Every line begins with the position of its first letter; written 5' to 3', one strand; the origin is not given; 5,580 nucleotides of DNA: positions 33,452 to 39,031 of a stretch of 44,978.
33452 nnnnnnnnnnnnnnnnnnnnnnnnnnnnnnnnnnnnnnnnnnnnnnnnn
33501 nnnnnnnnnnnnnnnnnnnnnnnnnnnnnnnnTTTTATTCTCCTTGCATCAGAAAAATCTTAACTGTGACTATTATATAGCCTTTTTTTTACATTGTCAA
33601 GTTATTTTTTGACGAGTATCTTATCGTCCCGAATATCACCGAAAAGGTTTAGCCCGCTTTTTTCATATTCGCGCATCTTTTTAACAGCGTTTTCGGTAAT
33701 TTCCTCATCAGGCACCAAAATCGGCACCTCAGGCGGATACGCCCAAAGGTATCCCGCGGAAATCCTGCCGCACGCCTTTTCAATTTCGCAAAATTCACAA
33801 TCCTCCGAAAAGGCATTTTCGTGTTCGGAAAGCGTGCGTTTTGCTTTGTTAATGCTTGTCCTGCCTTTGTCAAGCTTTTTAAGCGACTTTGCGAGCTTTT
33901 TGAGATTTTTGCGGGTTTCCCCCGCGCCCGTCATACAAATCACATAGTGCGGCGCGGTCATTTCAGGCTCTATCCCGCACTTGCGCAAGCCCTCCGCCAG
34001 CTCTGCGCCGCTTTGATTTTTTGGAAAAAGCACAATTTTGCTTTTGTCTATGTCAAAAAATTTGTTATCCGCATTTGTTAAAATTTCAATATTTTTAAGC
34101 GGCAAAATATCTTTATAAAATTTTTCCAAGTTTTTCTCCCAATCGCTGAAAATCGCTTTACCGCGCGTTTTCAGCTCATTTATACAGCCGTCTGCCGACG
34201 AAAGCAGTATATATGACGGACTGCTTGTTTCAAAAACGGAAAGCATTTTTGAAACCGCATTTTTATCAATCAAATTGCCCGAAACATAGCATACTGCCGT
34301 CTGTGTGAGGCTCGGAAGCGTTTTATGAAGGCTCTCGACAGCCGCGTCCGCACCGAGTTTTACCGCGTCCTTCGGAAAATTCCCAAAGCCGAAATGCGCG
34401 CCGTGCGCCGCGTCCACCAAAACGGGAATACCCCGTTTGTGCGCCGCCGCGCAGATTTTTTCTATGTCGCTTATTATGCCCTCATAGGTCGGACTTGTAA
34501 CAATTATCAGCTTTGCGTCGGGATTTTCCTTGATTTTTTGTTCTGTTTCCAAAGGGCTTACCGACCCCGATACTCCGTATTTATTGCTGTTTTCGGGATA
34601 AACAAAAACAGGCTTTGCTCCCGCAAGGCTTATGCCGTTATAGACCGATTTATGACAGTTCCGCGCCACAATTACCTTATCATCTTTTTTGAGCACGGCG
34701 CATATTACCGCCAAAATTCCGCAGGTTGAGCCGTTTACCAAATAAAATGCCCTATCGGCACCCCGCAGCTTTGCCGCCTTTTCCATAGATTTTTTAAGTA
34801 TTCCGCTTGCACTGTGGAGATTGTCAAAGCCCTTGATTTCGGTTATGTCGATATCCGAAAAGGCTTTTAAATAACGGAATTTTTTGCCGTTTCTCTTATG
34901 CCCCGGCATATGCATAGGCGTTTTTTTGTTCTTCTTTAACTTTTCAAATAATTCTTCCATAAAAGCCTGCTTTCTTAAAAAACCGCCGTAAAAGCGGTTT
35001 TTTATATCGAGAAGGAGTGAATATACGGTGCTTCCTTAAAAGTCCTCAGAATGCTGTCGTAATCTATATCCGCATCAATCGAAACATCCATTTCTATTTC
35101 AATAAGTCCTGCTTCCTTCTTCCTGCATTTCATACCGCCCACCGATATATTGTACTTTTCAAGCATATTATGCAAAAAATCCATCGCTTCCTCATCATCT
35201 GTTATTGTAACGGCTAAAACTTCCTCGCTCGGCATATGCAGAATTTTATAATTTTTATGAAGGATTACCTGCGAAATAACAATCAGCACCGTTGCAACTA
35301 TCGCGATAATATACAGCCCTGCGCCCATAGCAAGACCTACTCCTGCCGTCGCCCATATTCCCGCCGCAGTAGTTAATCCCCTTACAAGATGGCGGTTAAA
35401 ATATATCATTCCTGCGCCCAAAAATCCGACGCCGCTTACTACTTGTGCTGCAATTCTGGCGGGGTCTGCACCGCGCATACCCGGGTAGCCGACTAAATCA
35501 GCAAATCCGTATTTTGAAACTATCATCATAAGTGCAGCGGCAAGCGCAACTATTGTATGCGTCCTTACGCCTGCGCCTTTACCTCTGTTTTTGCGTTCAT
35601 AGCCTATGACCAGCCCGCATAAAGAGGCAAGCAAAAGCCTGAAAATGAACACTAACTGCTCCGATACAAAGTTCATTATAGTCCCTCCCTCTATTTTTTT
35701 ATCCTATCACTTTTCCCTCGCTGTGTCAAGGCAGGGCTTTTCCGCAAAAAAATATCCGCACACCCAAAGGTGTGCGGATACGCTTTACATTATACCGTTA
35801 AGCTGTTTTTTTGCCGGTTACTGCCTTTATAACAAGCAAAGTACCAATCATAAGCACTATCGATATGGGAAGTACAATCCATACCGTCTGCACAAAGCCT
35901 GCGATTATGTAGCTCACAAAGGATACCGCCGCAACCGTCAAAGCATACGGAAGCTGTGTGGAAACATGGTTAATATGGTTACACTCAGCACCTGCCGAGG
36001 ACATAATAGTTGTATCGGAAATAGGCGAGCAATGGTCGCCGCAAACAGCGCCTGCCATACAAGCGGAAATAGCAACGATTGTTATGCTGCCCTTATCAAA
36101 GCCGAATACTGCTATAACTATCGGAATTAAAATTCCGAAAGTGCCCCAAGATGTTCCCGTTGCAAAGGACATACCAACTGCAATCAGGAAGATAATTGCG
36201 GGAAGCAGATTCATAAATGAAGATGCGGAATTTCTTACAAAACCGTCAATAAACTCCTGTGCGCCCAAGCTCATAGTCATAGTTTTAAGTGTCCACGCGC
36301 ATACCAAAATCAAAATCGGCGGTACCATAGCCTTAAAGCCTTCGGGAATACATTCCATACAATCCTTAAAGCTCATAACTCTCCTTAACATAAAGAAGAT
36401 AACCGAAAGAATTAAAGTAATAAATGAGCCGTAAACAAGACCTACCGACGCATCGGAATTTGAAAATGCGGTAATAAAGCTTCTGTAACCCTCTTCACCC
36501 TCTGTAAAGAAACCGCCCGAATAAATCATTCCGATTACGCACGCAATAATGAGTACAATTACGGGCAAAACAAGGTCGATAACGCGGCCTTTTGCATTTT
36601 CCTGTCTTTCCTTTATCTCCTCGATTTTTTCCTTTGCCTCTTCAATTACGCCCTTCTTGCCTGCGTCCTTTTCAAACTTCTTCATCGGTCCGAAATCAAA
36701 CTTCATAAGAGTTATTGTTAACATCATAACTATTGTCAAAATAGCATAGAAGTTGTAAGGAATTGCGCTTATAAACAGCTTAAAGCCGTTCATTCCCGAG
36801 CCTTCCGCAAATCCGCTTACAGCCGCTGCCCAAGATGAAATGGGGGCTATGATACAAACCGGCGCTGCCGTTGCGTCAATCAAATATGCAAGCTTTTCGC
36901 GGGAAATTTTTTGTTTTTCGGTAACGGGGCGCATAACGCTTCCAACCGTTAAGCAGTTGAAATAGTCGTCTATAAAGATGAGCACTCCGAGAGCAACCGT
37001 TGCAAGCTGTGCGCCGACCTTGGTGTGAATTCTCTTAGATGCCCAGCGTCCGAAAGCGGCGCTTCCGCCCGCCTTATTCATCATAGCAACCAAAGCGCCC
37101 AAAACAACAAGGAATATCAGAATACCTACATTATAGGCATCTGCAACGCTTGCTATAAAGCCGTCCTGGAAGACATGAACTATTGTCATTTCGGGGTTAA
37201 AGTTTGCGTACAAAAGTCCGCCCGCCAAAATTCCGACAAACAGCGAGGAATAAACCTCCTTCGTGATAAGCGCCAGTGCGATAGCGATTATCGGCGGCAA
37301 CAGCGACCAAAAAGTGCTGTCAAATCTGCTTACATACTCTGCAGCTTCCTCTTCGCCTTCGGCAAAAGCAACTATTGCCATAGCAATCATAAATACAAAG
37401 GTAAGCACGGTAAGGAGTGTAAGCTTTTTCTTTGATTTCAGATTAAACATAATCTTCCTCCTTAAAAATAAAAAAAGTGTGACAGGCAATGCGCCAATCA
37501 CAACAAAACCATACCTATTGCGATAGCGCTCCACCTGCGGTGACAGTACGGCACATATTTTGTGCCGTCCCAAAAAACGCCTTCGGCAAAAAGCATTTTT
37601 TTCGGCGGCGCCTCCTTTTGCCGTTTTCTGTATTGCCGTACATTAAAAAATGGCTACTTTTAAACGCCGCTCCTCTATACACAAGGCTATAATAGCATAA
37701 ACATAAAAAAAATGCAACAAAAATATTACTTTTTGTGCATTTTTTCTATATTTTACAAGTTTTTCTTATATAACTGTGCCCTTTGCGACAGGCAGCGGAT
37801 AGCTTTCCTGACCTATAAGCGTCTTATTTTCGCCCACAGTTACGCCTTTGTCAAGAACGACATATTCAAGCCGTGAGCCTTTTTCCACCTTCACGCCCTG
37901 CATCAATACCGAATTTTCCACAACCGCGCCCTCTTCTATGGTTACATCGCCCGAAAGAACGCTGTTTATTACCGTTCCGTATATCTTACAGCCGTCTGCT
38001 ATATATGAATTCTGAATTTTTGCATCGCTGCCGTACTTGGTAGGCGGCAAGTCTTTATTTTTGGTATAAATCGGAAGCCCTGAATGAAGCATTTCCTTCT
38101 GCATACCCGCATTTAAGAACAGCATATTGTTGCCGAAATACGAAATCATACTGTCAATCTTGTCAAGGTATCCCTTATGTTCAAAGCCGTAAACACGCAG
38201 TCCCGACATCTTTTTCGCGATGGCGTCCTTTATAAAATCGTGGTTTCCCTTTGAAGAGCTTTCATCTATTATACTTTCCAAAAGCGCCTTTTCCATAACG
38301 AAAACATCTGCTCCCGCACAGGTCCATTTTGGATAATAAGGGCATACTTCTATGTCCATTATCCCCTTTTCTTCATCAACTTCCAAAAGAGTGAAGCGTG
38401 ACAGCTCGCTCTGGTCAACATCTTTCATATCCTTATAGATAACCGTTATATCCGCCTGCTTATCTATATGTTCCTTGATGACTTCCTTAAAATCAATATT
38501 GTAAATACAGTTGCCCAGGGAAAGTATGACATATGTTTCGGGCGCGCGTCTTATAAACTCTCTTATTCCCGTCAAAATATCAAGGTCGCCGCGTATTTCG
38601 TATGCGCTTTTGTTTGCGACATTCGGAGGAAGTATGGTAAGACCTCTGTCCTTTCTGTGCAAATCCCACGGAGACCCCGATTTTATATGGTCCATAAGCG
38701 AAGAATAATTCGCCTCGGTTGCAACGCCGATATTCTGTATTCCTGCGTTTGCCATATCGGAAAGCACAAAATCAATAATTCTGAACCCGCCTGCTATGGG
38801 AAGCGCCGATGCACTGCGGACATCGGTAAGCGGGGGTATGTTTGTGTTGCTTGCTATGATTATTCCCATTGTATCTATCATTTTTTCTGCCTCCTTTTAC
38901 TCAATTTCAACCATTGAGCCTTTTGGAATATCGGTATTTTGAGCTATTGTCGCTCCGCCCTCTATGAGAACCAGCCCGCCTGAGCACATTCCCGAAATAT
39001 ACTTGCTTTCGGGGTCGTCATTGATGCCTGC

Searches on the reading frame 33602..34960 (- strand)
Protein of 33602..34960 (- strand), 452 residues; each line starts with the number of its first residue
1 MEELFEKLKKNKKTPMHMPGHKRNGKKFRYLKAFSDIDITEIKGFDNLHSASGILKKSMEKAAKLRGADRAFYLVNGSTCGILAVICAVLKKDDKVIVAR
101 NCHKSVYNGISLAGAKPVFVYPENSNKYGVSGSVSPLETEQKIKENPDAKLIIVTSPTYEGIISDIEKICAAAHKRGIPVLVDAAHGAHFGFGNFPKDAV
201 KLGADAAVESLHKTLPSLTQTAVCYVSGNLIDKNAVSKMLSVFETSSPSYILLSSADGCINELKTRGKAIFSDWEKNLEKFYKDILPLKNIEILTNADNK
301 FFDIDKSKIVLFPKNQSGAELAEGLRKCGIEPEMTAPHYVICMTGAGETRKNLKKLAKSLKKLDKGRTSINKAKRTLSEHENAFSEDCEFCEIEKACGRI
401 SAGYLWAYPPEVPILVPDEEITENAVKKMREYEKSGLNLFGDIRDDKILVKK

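Call 54: search_protein_families(library=pfam, proteins=[window:33602-34960:-], max_evalue=0.00001)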
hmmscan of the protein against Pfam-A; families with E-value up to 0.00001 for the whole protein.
window:33602-34960:- (452 aa): 8 families
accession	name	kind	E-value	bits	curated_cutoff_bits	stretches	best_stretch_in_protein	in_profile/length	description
PF01276.26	OKR_DC_1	-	8.4e-59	199.8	27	1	11-301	13-330/417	Orn/Lys/Arg decarboxylase, major domain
PF00266.25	Aminotran_5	-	1.4e-10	41.1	21.5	1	51-231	41-218/371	Aminotransferase class-V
PF01041.23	DegT_DnrJ_EryC1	-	6e-10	39.3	19.8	1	61-188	32-150/360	DegT/DnrJ/EryC1/StrS aminotransferase family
PF00155.27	Aminotran_1_2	-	9.9e-10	38.6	19.7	1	55-201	44-200/361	Aminotransferase class I and II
PF01053.26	Cys_Met_Meta_PP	-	3.1e-08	33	27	1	60-215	59-200/381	Cys/Met metabolism PLP-dependent enzyme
PF01212.27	Beta_elim_lyase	-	3.4e-07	30.3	27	1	59-185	38-170/288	Beta-eliminating lyase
PF05889.19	SepSecS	-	4.3e-07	29.4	21.1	1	75-226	80-236/389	O-phosphoseryl-tRNA(Sec) selenium transferase, SepSecS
PF03711.20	OKR_DC_1_C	-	2.1e-06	28.5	24.2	0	380-426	55-101/132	Orn/Lys/Arg decarboxylase, C-terminal domain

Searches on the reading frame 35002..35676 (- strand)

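Call 54: search_protein_families(library=pfam, proteins=[window:35002-35676:-], max_evalue=0.00001)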
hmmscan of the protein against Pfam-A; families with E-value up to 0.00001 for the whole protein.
window:35002-35676:- (224 aa): 1 family
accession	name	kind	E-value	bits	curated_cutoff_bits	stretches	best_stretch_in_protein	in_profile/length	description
PF02308.21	MgtC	-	9e-38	129.8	31.4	1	14-141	1-117/121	MgtC family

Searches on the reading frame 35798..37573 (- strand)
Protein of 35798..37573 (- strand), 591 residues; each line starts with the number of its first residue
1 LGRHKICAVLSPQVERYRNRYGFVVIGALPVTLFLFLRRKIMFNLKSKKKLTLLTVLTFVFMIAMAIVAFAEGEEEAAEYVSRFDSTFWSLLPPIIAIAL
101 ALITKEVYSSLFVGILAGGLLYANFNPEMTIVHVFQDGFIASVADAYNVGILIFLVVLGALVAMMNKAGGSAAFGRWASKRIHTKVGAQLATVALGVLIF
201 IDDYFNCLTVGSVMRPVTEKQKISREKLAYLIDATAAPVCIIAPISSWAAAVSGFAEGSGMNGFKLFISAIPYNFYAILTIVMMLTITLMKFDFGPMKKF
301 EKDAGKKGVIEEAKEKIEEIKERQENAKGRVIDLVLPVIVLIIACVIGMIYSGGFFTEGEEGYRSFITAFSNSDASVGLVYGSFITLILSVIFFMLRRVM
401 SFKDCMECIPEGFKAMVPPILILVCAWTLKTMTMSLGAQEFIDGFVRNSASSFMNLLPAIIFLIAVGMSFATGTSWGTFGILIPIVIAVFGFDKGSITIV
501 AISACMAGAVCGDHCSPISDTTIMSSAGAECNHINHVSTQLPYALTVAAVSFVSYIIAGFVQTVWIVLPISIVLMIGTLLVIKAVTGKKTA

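Call 54: search_protein_families(library=pfam, proteins=[window:35798-37573:-], max_evalue=0.00001)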
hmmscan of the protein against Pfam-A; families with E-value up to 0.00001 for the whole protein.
window:35798-37573:- (591 aa): 1 family
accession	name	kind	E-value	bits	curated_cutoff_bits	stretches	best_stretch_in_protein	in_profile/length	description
PF03553.21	Na_H_antiporter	-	1.1e-53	182.9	23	1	241-560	3-303/303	Na+/H+ antiporter family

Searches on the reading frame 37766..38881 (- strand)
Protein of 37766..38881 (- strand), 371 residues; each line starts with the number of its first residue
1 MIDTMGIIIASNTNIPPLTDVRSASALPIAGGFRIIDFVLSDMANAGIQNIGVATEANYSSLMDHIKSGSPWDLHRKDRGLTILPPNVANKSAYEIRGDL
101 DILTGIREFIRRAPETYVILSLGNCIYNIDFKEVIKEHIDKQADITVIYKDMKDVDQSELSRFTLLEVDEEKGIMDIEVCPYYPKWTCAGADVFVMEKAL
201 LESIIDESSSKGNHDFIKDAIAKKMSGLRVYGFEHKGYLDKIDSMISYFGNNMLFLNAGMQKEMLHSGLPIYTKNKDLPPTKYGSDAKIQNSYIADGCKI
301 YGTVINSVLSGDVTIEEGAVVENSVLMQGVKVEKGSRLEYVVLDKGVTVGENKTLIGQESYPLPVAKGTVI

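Call 54: search_protein_families(library=pfam, proteins=[window:37766-38881:-], max_evalue=0.00001)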
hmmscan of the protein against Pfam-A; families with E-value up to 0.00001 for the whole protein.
window:37766-38881:- (371 aa): 4 families
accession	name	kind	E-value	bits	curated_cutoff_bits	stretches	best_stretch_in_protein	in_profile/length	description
PF00483.29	NTP_transferase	-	2.1e-17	64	21.2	1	13-235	11-221/245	Nucleotidyl transferase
PF24894.1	Hexapep_GlmU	-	2.5e-15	56.9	23.3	1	284-358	11-85/104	GlmU-like, C-terminal hexapeptide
PF25084.1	LbH_EIF2B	-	4.9e-10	39.8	54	1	281-354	28-104/105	EIF2B subunit epsilon LbH domain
PF25247.1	LbH_GLGC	-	1.8e-07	31.6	27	0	278-327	3-52/135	GLGC left-handed parallel beta-helix domain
